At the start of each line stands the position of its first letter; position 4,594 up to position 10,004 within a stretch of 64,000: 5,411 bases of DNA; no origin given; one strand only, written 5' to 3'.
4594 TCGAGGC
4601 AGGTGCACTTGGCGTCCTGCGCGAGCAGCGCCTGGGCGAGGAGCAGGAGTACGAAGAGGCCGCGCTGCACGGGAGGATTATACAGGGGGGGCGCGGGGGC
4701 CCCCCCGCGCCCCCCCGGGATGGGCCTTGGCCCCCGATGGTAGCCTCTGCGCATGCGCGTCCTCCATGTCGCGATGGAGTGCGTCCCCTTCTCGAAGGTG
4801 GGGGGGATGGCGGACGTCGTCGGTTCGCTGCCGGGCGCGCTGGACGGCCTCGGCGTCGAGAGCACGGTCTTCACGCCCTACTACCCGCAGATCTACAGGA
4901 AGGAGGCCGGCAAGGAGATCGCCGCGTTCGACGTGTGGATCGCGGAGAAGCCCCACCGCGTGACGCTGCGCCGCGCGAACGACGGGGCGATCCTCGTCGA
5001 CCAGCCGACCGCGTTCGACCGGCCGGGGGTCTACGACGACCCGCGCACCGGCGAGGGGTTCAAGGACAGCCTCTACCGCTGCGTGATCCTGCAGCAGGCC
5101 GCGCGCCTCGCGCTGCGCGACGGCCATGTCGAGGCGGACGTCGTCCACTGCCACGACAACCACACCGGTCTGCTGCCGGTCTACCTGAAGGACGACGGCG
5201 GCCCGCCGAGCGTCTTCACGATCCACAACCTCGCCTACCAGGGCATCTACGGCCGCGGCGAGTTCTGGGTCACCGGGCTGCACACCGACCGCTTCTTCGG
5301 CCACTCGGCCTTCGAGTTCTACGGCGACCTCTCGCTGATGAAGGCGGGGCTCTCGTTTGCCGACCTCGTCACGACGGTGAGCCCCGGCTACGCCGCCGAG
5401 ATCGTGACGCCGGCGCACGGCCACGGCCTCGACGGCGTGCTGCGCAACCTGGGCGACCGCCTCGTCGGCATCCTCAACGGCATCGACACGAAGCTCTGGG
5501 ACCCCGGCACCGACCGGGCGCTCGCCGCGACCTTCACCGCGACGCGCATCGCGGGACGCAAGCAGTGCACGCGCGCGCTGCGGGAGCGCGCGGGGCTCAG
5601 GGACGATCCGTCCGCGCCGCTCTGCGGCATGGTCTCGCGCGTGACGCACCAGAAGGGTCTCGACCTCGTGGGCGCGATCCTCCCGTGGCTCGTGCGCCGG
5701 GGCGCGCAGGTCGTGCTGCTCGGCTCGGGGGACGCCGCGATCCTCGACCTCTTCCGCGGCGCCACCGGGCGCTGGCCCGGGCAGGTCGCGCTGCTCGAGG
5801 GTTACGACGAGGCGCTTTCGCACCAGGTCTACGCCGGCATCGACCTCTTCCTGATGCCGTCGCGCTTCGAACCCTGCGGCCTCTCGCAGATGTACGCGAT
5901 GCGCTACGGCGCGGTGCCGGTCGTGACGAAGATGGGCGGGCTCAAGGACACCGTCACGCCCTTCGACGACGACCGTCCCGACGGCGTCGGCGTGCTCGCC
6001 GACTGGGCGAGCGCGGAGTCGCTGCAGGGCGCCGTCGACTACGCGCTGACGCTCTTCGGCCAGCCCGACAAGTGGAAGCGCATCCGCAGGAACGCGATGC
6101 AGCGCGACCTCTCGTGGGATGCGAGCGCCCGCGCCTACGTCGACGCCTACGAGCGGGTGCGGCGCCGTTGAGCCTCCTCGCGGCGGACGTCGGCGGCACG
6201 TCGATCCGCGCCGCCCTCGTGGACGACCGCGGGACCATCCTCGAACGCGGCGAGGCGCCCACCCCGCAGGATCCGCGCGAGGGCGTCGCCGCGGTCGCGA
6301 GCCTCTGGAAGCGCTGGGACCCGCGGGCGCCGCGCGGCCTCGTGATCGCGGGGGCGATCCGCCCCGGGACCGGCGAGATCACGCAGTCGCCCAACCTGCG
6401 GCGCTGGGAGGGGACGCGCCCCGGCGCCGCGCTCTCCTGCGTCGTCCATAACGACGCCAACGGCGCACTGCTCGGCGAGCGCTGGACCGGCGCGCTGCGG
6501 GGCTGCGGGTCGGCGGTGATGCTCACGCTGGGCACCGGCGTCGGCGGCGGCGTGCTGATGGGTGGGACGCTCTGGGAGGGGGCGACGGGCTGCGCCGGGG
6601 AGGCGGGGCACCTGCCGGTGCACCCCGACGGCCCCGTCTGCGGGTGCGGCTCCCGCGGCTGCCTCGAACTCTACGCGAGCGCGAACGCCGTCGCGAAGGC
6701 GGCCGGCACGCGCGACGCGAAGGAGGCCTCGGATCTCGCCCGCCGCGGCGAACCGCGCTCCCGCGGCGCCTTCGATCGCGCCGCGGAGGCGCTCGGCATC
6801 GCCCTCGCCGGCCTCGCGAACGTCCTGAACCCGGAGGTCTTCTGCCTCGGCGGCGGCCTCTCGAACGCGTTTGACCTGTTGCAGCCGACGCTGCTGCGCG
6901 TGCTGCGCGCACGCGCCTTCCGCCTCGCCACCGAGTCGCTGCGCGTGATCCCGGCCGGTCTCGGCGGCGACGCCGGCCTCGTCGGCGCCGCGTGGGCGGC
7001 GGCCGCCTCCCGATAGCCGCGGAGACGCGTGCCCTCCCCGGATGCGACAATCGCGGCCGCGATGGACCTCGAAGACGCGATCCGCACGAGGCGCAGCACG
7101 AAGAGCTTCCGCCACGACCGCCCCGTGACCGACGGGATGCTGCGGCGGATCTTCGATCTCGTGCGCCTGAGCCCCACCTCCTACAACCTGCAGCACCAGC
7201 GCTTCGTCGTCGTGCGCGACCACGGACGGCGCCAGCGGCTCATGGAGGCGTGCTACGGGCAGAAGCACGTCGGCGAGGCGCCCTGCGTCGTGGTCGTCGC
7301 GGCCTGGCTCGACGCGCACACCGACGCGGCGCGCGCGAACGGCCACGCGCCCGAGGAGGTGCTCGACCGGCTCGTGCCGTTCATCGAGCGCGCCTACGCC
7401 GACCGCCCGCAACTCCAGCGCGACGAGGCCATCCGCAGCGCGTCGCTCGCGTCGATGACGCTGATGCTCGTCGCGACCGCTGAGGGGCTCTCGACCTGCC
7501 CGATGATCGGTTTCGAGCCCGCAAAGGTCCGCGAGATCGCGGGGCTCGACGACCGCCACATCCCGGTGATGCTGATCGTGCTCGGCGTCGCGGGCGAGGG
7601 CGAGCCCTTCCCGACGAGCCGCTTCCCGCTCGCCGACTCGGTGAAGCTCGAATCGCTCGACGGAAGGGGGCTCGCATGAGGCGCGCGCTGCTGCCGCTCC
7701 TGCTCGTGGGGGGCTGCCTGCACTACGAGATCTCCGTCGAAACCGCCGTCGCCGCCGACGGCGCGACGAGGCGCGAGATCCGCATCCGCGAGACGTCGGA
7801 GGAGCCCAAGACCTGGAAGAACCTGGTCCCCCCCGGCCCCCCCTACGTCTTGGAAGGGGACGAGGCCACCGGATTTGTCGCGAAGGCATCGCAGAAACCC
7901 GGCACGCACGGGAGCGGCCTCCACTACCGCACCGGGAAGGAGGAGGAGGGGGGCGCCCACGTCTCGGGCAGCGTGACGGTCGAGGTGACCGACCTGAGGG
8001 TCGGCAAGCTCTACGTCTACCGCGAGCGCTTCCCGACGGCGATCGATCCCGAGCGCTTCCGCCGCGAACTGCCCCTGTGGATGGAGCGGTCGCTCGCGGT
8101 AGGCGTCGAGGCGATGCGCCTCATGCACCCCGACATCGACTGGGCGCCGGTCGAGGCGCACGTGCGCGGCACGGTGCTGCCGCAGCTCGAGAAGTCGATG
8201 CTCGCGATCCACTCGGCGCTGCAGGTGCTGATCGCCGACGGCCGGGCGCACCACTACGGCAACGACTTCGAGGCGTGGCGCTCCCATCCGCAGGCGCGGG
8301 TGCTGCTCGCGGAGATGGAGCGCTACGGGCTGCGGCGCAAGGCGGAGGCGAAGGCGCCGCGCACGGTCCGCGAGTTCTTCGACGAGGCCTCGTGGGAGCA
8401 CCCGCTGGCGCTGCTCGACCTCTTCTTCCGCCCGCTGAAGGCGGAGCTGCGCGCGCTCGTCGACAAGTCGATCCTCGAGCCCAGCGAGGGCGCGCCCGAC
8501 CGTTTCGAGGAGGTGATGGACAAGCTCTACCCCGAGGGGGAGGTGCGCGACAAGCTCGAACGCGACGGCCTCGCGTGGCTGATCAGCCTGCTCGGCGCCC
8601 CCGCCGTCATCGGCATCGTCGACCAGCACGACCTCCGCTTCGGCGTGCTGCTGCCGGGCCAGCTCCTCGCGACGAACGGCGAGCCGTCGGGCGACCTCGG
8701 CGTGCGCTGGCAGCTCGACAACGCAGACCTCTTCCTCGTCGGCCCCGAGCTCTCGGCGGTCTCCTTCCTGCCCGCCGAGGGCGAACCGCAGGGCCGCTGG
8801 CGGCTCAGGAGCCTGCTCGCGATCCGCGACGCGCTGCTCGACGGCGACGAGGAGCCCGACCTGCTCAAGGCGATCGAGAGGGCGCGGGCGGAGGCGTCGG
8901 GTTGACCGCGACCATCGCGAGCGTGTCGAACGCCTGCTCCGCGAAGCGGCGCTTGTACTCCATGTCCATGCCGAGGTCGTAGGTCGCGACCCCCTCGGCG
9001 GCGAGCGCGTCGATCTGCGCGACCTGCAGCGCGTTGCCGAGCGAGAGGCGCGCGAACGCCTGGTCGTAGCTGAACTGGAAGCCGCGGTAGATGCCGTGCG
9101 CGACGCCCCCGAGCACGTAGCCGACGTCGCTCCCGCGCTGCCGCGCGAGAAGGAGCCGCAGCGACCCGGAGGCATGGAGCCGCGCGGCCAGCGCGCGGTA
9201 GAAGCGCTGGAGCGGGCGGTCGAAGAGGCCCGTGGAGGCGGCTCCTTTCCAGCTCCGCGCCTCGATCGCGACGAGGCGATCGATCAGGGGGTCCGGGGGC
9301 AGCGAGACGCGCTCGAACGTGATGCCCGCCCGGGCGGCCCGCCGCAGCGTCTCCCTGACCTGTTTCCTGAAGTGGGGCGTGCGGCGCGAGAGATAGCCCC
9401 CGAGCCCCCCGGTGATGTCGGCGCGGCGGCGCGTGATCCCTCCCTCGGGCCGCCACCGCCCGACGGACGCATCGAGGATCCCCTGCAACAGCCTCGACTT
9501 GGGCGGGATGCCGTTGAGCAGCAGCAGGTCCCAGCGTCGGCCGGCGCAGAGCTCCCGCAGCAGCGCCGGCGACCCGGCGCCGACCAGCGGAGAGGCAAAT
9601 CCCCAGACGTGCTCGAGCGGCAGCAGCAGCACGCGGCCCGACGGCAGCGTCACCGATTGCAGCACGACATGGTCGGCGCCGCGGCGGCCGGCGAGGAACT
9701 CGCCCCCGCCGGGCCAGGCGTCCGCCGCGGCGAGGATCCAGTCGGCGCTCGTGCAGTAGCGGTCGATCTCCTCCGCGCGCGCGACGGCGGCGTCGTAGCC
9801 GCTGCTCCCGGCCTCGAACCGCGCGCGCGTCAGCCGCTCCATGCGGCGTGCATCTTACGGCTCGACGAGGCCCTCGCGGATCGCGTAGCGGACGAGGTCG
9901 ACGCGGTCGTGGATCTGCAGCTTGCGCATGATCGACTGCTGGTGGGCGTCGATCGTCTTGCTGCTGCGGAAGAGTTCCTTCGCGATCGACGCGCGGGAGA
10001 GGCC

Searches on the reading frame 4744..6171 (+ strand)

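Call 26: search_protein_families(library=pfam, proteins=[window:4744-6171:+], max_evalue=0.001)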
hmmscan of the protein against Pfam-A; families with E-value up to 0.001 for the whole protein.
window:4744-6171:+ (475 aa): 5 families
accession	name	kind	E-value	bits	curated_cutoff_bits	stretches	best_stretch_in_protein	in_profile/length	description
PF08323.17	Glyco_transf_5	-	3.2e-65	220.6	22.7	1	5-235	1-239/239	Starch synthase catalytic domain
PF13439.12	Glyco_transf_4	-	2.1e-10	41.3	28.5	1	19-222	1-150/170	Glycosyltransferase Family 4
PF00534.26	Glycos_transf_1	-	2.4e-10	40.7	26.4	1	289-446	13-167/172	Glycosyl transferases group 1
PF13692.12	Glyco_trans_1_4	-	5.3e-10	40.2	27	1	292-407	2-118/142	Glycosyl transferases group 1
PF13579.12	Glyco_trans_4_4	-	5.9e-08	33.7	29.7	1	20-221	1-143/158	Glycosyl transferase 4-like domain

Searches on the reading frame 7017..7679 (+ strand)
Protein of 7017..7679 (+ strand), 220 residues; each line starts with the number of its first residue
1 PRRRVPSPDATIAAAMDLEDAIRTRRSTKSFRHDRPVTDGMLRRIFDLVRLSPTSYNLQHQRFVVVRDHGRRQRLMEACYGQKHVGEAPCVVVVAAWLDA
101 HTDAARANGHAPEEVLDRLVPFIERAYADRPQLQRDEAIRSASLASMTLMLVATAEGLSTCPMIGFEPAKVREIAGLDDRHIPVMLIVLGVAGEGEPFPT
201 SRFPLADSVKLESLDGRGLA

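Call 26: search_protein_families(library=pfam, proteins=[window:7017-7679:+], max_evalue=0.001)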
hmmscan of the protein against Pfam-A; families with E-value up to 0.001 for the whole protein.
window:7017-7679:+ (220 aa): 2 families
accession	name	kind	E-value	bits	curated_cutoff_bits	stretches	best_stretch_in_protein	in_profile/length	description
PF00881.29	Nitroreductase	-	8.6e-27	94.8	23.5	1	22-190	1-166/167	Nitroreductase family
PF14512.11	TM1586_NiRdase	-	0.0001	22.5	27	0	39-68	157-186/215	Putative TM nitroreductase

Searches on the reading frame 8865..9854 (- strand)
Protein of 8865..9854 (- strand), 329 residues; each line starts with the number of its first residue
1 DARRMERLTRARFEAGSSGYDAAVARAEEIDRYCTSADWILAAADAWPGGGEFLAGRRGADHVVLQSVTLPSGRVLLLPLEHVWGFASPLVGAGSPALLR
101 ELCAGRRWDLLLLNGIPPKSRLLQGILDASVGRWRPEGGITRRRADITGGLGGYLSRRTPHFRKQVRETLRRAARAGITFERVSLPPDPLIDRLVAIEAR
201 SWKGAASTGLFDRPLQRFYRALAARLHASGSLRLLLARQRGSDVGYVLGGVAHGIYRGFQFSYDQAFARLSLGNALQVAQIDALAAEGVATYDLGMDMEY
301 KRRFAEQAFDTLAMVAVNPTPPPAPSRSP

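Call 26: search_protein_families(library=pfam, proteins=[window:8865-9854:-], max_evalue=0.001)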
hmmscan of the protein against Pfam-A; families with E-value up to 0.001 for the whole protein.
window:8865-9854:- (329 aa): 1 family
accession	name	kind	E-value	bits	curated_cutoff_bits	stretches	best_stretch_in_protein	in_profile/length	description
PF13480.13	Acetyltransf_6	-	1.1e-22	81.2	22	1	161-302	2-143/143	Acetyltransferase (GNAT) domain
